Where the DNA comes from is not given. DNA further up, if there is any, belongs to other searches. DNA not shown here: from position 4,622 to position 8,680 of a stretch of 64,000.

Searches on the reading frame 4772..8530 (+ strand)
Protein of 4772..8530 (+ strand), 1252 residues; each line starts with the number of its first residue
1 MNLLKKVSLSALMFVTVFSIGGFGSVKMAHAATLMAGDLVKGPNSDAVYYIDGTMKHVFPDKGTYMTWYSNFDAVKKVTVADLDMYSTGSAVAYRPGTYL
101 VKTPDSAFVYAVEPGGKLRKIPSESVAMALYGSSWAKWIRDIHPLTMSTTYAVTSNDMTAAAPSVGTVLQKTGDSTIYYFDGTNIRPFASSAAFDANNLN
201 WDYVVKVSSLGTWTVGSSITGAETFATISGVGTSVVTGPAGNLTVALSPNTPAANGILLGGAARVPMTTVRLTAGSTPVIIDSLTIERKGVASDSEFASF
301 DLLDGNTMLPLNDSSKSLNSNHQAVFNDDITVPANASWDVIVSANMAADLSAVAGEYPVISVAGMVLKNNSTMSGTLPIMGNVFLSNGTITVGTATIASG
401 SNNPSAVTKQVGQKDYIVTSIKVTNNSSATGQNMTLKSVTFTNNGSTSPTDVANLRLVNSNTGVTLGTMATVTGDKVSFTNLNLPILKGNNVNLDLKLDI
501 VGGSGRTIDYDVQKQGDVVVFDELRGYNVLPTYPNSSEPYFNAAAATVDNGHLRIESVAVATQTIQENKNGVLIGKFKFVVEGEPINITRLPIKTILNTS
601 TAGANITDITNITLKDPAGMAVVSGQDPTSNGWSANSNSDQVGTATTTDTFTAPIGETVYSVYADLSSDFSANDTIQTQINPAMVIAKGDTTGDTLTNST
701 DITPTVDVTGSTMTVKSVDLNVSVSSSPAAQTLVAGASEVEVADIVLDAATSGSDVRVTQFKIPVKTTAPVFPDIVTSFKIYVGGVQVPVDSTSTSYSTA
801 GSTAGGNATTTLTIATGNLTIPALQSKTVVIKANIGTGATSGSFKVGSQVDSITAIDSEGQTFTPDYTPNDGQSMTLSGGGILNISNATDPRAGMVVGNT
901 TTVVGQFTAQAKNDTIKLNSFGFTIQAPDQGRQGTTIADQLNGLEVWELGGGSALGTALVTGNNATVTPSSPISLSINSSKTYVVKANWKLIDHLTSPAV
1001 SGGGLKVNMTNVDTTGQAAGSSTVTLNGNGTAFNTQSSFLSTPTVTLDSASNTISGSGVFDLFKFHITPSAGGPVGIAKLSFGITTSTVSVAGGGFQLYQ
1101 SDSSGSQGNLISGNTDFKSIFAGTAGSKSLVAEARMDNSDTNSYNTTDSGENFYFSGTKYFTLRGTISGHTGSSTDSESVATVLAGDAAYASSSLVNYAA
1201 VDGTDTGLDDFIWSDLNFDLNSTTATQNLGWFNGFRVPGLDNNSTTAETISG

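Call 7: search_protein_families(library=pfam, proteins=[window:4772-8530:+])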
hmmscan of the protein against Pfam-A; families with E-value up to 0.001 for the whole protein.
window:4772-8530:+ (1252 aa): 0 families

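Call 10: find_encoding_contigs(protein=window:4772-8530:+, flank=10000, max_places=10)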
Protein window:4772-8530:+ (1252 aa): 1 contig read that carries it; 1 place shown.
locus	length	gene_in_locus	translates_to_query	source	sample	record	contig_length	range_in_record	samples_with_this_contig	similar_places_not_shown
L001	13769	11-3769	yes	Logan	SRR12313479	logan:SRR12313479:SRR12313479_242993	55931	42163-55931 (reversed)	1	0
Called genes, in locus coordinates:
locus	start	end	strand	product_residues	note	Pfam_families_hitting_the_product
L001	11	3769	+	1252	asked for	-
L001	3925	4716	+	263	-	PF13428:TPR_14 (faint), PF07719:TPR_2 (faint)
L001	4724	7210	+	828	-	PF04932:Wzy_C, PF13428:TPR_14 (faint), PF00515:TPR_1 (faint), PF07719:TPR_2 (faint), PF13181:TPR_8 (weak), PF13371:TPR_9 (faint), PF13432:TPR_16 (weak), PF14559:TPR_19 (weak), +3 more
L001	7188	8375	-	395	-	PF13477:Glyco_trans_4_2 (weak), PF13439:Glyco_transf_4, PF13579:Glyco_trans_4_4, PF20706:GT4-conflict (weak), PF00534:Glycos_transf_1, PF13692:Glyco_trans_1_4, PF13524:Glyco_trans_1_2 (weak)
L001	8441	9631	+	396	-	PF13439:Glyco_transf_4, PF13579:Glyco_trans_4_4, PF20706:GT4-conflict (weak), PF00534:Glycos_transf_1, PF13692:Glyco_trans_1_4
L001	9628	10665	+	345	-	PF00534:Glycos_transf_1, PF13692:Glyco_trans_1_4, PF13524:Glyco_trans_1_2 (weak)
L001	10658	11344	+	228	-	PF05219:DREV (weak), PF13489:Methyltransf_23, PF02353:CMAS, PF13847:Methyltransf_31, PF08241:Methyltransf_11, PF08242:Methyltransf_12, PF13649:Methyltransf_25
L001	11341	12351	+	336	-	PF13439:Glyco_transf_4 (weak), PF13579:Glyco_trans_4_4 (weak), PF00534:Glycos_transf_1 (weak), PF13692:Glyco_trans_1_4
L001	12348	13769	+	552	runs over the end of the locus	PF13231:PMT_2 (weak)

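Call 13: find_homologous_proteins(query=window:4772-8530:+)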
Query window:4772-8530:+ (1252 aa): 89 proteins with E <= 0.001 among 8000 candidates.
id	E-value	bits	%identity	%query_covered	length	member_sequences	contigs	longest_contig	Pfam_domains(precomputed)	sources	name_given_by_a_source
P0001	0.0e+0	2673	100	100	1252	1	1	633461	-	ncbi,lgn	-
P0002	0.0e+0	1610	64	98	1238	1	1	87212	-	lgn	-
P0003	0.0e+0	1455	59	100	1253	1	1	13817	-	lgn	-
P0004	0.0e+0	1436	57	100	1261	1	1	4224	-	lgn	-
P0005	0.0e+0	1413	57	100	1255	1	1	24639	-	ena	-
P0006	0.0e+0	1309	55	100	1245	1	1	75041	-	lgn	-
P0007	0.0e+0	1298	54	100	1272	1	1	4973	-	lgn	-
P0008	0.0e+0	1289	53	99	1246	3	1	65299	-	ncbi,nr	ncbi:MAG: hypothetical protein A2677_04065 [Candidatus Komeilibacteria bacterium RIFCSPHIGHO2_01_FUL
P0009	0.0e+0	1279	55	99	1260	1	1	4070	-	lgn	-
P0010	0.0e+0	1277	53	99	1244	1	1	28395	-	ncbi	-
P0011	0.0e+0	1020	45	100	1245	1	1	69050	-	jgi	jgi:hypothetical protein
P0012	0.0e+0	1019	46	100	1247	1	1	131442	-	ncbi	ncbi:MAG: hypothetical protein V1846_04935 [Candidatus Komeilibacteria bacterium]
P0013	1.0e-290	986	45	100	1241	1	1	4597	-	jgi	-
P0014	5.1e-280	950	44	100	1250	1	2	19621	-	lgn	-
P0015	3.1e-277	941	44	99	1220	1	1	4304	-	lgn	-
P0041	2.8e-66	242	29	63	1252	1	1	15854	-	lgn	-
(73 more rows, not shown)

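Call 16: find_related_loci(query=A1, collection=genome_contigs, flank=6000)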
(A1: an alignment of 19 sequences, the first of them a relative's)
Query A1 (1252 aa) in genome_contigs; peptide patterns used: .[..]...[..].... (x = any residue, [..] = any of these).
520 stretches matched a pattern; 498 encode a relative of the query (tblastn E <= 1e-3); the best 80 are kept; 80 distinct loci.
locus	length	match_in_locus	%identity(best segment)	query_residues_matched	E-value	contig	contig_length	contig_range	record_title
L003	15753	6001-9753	54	1-1249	0e+0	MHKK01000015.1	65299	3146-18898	MAG: Candidatus Komeilibacteria bacterium RIFCSPHIGHO2_01_FULL_52_14 rifcsphigho2_01_scaffold_1413, whole genome shotgun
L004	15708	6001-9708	53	4-1248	0e+0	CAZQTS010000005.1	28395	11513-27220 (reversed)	MAG TPA_asm: uncultured Gammaproteobacteria bacterium isolate SRP269290_co3_792 genome assembly, contig: NODE_1484_lengt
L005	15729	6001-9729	46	2-1250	0e+0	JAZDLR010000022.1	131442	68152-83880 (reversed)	MAG: Candidatus Komeilibacteria bacterium isolate MEGAHIT-group-0.611 k141_11278848, whole genome shotgun sequence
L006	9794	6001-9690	46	1-1250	0e+0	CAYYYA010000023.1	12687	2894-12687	MAG TPA_asm: uncultured Gammaproteobacteria bacterium isolate SRP298887_co1_32 genome assembly, contig: NODE_5235_length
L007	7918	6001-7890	63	4-631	0e+0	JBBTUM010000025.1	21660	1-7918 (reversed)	MAG: Patescibacteria group bacterium isolate H41-bin151_1 H41_bin151_1_000000000025, whole genome shotgun sequence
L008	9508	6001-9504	42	1-1187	0e+0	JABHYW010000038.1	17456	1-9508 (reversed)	MAG: Candidatus Komeilibacteria bacterium isolate SI047_bin69 k141_929019, whole genome shotgun sequence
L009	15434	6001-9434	44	17-1251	0e+0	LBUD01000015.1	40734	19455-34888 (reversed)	MAG: Parcubacteria group bacterium GW2011_GWA2_38_13 US74_C0015, whole genome shotgun sequence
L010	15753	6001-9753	58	1-1252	0e+0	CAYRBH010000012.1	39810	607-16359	MAG TPA_asm: uncultured Gammaproteobacteria bacterium isolate binchicken_co185_198 genome assembly, contig: NODE_1258_le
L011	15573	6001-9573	35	27-1251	1e-174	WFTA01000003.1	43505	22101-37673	MAG: Patescibacteria group bacterium isolate S139_112 k151_112555, whole genome shotgun sequence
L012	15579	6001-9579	35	24-1246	2e-173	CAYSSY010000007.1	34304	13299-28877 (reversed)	MAG TPA_asm: uncultured Gammaproteobacteria bacterium isolate binchicken_co66_283 genome assembly, contig: NODE_2130_len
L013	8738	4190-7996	35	2-1251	8e-168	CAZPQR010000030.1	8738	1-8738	MAG TPA_asm: uncultured Gammaproteobacteria bacterium isolate SRP189682_co1_236 genome assembly, contig: NODE_20220_leng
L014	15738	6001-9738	35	2-1246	7e-166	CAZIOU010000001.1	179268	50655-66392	MAG TPA_asm: uncultured Gammaproteobacteria bacterium isolate SRP286056_co1_85 genome assembly, contig: NODE_43_length_1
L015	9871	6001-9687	35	2-1246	3e-154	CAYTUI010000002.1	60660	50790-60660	MAG TPA_asm: uncultured Gammaproteobacteria bacterium isolate SRP062349_co4_110 genome assembly, contig: NODE_56_length_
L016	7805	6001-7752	48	1-591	1e-145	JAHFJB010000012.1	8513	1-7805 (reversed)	MAG: Candidatus Parcubacteria bacterium isolate nzgw376 NODE_14564_length_8514_cov_2.770642, whole genome shotgun sequen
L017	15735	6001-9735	33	1-1250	2e-143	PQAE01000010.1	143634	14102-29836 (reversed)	MAG: Parcubacteria group bacterium isolate FeB_17 contig_640, whole genome shotgun sequence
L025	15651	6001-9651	31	1-1249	3e-120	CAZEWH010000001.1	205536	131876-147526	MAG TPA_asm: uncultured Gammaproteobacteria bacterium isolate SRP077602_co5_241 genome assembly, contig: NODE_81_length_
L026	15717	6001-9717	32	1-1237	2e-117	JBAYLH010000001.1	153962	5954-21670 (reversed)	MAG: Candidatus Buchananbacteria bacterium isolate SO_2016_GW1_99 scaffold00224_OW334_2016, whole genome shotgun sequenc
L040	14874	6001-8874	28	1-985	1e-69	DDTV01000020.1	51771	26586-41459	MAG TPA_asm: Candidatus Falkowbacteria bacterium UBA2355 UBA2355_contig_4965, whole genome shotgun sequence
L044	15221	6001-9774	26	2-1235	3e-67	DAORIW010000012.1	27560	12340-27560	MAG TPA_asm: bacterium isolate AMR_MDS_5567 NODE_274_length_27560_cov_6.162298, whole genome shotgun sequence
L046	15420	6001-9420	28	2-1103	2e-66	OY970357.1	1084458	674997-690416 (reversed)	MAG: Candidatus Uhrbacteria bacterium isolate MFD02416.bin.c.4 genome assembly, chromosome: 1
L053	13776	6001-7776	33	5-594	9e-66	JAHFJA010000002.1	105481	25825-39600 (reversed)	MAG: bacterium isolate nzgw375 NODE_249_length_105482_cov_5.055191, whole genome shotgun sequence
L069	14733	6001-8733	28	31-993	6e-51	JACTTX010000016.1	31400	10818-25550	MAG: Candidatus Magasanikiibacteriota bacterium isolate B4_bin.18 scaffold_609, whole genome shotgun sequence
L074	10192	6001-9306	27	5-1087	6e-49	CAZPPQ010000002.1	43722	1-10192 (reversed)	MAG TPA_asm: uncultured Gammaproteobacteria bacterium isolate SRP062349_co5_334 genome assembly, contig: NODE_187_length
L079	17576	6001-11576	26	25-1215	1e-44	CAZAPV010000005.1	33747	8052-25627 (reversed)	MAG TPA_asm: uncultured Gammaproteobacteria bacterium isolate SRP193066_co2_451 genome assembly, contig: NODE_644_length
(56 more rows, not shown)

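Call 21: find_encoding_contigs(protein=P0002, flank=3000, max_places=3)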
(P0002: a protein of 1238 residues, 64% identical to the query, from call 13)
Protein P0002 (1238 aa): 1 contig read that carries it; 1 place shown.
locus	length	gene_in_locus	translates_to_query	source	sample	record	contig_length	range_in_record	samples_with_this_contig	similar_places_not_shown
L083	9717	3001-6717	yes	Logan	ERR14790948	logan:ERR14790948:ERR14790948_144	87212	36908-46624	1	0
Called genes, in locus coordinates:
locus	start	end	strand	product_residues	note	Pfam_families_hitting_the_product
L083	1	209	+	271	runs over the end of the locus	-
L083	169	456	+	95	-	-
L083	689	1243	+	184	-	PF07638:Sigma70_ECF (faint), PF04542:Sigma70_r2, PF08281:Sigma70_r4_2, PF04545:Sigma70_r4 (weak)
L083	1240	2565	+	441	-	PF18915:DUF5667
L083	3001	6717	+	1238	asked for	-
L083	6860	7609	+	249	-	PF07719:TPR_2 (faint), PF13424:TPR_12 (faint), PF13428:TPR_14 (faint), PF23914:TPR_CcmH_CycH (faint), PF00515:TPR_1 (faint)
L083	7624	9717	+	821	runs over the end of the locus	PF04932:Wzy_C, PF13371:TPR_9 (weak), PF00515:TPR_1 (weak), PF07719:TPR_2 (weak), PF13181:TPR_8 (weak), PF13414:TPR_11 (weak), PF13424:TPR_12 (faint), PF14559:TPR_19 (weak), +4 more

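Call 22: find_encoding_contigs(protein=P0003, flank=3000, max_places=3)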
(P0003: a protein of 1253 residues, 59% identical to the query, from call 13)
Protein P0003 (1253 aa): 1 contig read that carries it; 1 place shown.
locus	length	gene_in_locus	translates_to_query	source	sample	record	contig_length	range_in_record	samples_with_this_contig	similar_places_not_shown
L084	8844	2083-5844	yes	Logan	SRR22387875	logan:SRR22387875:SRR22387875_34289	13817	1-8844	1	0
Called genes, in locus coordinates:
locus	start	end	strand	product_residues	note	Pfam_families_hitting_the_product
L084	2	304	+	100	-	?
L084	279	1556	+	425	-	PF18915:DUF5667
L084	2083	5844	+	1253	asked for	-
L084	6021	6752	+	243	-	PF13428:TPR_14 (faint), PF13424:TPR_12 (faint), PF13432:TPR_16 (faint), PF00515:TPR_1 (faint), PF07719:TPR_2 (faint), PF13181:TPR_8 (faint), PF13414:TPR_11 (faint)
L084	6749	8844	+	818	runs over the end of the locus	PF04932:Wzy_C, PF13428:TPR_14 (faint), PF13431:TPR_17 (faint), PF00515:TPR_1 (weak), PF07719:TPR_2 (weak), PF13181:TPR_8 (weak), PF13414:TPR_11 (weak), PF14559:TPR_19 (weak), +1 more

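Call 23: find_encoding_contigs(protein=P0005, flank=3000, max_places=3)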
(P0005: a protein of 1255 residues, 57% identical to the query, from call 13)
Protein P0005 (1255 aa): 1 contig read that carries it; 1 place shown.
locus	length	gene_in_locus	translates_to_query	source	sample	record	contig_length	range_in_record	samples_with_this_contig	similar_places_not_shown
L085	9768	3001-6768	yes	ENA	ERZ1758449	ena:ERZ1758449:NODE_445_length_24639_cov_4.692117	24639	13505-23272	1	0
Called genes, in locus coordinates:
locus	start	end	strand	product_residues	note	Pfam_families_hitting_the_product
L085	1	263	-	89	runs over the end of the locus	PF12728:HTH_17 (weak)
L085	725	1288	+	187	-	PF04542:Sigma70_r2 (weak), PF04545:Sigma70_r4 (weak), PF08281:Sigma70_r4_2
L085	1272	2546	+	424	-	PF18915:DUF5667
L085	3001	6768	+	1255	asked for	-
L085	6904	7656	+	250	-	PF13424:TPR_12 (faint), PF00515:TPR_1 (faint), PF07719:TPR_2 (faint), PF13181:TPR_8 (faint), PF13428:TPR_14 (faint), PF14559:TPR_19 (weak)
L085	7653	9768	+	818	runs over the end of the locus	PF04932:Wzy_C, PF07719:TPR_2 (faint), PF13181:TPR_8 (faint), PF13428:TPR_14 (faint), PF13431:TPR_17 (faint), PF00515:TPR_1 (faint), PF13432:TPR_16 (weak), PF14559:TPR_19 (weak)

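Call 24: find_encoding_contigs(protein=P0006, flank=3000, max_places=3)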
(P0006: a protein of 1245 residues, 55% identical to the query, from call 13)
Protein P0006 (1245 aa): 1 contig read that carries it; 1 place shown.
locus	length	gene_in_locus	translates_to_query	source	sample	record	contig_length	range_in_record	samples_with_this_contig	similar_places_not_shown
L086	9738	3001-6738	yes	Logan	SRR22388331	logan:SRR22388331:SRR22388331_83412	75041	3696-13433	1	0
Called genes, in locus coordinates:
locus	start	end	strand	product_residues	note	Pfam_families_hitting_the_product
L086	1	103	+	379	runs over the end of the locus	PF13180:PDZ_2, PF17820:PDZ_6 (weak)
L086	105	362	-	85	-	PF12728:HTH_17 (faint)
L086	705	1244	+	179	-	PF07638:Sigma70_ECF (weak), PF04542:Sigma70_r2, PF08281:Sigma70_r4_2, PF04545:Sigma70_r4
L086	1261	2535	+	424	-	PF18915:DUF5667 (weak)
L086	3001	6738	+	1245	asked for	-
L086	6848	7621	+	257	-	PF07719:TPR_2 (faint), PF13181:TPR_8 (faint), PF13424:TPR_12 (faint), PF13432:TPR_16 (faint), PF00515:TPR_1 (faint), PF13176:TPR_7 (faint), PF13428:TPR_14 (faint), PF14559:TPR_19 (faint)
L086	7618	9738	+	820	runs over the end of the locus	PF04932:Wzy_C, PF13432:TPR_16 (faint), PF00515:TPR_1 (faint), PF13414:TPR_11 (faint), PF07719:TPR_2 (faint), PF13181:TPR_8 (faint), PF13428:TPR_14 (faint), PF14559:TPR_19 (weak)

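Call 27: find_related_loci(query=A1, collection=metagenome_contigs, flank=3000)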
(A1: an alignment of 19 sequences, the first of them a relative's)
Query A1 (1252 aa) in metagenome_contigs; peptide patterns used: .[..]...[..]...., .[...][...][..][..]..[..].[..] (x = any residue, [..] = any of these).
600 stretches matched a pattern (row limit reached: there are more); 510 encode a relative of the query (tblastn E <= 1e-3); the best 80 are kept; 80 distinct loci.
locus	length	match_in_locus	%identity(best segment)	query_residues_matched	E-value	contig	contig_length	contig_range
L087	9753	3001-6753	54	1-1249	0e+0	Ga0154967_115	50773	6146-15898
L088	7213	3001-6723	45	1-1251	0e+0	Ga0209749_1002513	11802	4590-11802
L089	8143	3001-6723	45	1-1251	0e+0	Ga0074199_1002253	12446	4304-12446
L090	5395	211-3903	43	1-1251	0e+0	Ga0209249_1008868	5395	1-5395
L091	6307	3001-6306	43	1-1116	0e+0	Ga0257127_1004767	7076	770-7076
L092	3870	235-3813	35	24-1246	0e+0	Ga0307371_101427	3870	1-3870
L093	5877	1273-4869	35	37-1250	1e-165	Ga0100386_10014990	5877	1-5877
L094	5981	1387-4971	35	37-1250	3e-163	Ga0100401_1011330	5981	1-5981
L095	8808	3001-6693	34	2-1240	1e-157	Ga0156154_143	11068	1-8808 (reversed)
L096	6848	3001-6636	33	12-1250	2e-147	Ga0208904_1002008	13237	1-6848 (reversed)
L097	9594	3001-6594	33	37-1250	2e-141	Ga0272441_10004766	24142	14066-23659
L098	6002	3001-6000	35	37-1046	4e-138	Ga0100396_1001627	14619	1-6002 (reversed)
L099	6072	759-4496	33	1-1246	5e-134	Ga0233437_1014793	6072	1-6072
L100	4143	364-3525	35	17-1104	3e-135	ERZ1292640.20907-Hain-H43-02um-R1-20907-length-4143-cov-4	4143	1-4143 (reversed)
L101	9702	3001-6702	33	3-1237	1e-130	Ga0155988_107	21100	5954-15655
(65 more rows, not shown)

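Call 71: search_solved_structures(query=window:4772-8527:+, max_evalue=1)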
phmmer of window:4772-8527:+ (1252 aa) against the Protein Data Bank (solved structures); distinct sequences matched with E-value up to 1: 0.

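Call 72: search_protein_families(library=ncbifam, proteins=[window:4772-8527:+], max_evalue=0.01)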
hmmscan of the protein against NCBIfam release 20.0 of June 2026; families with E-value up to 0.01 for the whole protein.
window:4772-8527:+ (1252 aa): 0 families
